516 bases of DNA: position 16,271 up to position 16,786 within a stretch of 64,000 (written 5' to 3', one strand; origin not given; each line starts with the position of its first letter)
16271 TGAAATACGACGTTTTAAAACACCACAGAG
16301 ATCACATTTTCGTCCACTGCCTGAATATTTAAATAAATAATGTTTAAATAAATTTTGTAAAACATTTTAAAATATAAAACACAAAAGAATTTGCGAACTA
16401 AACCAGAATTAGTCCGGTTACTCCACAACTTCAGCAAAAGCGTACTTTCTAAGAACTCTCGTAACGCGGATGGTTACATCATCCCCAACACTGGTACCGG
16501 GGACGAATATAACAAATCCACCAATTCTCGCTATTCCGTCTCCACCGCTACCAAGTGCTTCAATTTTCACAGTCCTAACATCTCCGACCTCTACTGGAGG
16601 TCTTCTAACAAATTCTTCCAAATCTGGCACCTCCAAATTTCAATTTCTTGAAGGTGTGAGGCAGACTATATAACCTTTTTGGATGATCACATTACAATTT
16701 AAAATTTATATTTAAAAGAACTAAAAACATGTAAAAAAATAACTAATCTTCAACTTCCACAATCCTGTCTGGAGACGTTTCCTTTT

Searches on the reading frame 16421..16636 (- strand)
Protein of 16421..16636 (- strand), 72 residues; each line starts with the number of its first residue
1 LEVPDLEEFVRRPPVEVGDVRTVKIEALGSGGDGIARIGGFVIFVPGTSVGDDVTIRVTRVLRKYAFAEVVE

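Call 22: search_protein_families(library=pfam, proteins=[window:16421-16636:-], max_evalue=0.001)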
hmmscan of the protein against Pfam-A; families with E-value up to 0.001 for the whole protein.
window:16421-16636:- (72 aa): 1 family
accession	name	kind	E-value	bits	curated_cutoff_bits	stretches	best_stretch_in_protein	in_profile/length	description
PF01938.26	TRAM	-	3.8e-18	65.5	21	1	14-71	1-61/61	TRAM domain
